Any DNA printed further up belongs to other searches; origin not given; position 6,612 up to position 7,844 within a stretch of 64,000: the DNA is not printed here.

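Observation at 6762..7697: Phage-encoded SPFH/prohibitin-like membrane protein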

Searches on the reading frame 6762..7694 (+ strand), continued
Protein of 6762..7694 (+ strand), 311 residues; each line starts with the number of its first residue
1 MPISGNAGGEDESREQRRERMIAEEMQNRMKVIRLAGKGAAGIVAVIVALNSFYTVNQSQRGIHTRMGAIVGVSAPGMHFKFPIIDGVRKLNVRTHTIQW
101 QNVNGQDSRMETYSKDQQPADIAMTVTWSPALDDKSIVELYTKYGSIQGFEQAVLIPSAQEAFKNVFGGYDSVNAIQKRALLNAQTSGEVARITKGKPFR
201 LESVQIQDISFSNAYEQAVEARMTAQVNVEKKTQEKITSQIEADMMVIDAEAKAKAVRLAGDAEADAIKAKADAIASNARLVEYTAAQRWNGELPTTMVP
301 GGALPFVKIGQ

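Call 75: get_annotated_region(hit=H34, flank=1500)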
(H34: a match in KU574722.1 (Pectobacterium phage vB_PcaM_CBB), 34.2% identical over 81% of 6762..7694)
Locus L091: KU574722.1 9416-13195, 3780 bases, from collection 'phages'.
description: Pectobacterium phage vB_PcaM_CBB, complete genome.
organism: Pectobacterium phage vB_PcaM_CBB (NCBI taxid 2772511)
taxonomy: Viruses; Duplodnaviria; Heunggongvirae; Uroviricota; Caudoviricetes; Mimasvirus; Mimasvirus CBB
host: Pectobacterium carotovorum subsp. carotovorum strain CBBL19-1-37; source: activated sludge from a waste water treatment plant; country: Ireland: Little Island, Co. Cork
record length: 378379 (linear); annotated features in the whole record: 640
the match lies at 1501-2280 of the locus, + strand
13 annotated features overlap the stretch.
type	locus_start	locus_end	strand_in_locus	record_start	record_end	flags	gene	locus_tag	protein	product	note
repeat_region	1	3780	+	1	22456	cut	-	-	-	-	redundant repeat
CDS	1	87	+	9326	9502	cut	-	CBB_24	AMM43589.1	hypothetical protein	similar to hypothetical protein GAP32_020 [Cronobacterphage vB_CsaM_GAP32]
CDS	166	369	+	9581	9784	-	-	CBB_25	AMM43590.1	hypothetical protein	similar to hypothetical protein GAP32_021 [Cronobacterphage vB_CsaM_GAP32], YP_006987124.1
CDS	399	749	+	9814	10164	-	-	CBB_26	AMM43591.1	hypothetical protein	similar to hypothetical protein GAP32_022 [Cronobacter phage vB_CsaM_GAP32], YP_006987125.11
CDS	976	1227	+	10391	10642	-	-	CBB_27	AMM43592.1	putative membrane protein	similar to putative membrane protein [Cronobacter phage vB_CsaM_GAP32], YP_006987126.1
CDS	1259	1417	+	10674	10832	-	-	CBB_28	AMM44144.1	hypothetical protein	-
CDS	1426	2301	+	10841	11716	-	-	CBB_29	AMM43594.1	structural protein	similar to hypothetical protein GAP32_025 [Cronobacter phage vB_CsaM_GAP32], YP_006987128.1;PF01145.22 Band_7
CDS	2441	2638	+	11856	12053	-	-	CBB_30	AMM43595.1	hypothetical protein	similar to hypothetical protein GAP32_026 [Cronobacter phage vB_CsaM_GAP32], YP_006987129.1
CDS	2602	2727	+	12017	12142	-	-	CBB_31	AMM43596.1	hypothetical protein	similar to hypothetical protein GAP32_027 [Cronobacter phage vB_CsaM_GAP32], YP_006987130.1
CDS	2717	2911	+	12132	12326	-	-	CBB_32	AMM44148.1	hypothetical protein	-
CDS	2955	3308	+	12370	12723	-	-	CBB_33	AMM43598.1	hypothetical protein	-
CDS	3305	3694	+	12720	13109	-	-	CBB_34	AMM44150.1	hypothetical protein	-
CDS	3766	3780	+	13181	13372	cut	-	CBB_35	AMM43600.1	hypothetical protein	similar to hypothetical protein GAP32_029 [Cronobacter phage vB_CsaM_GAP32], YP_006987132.1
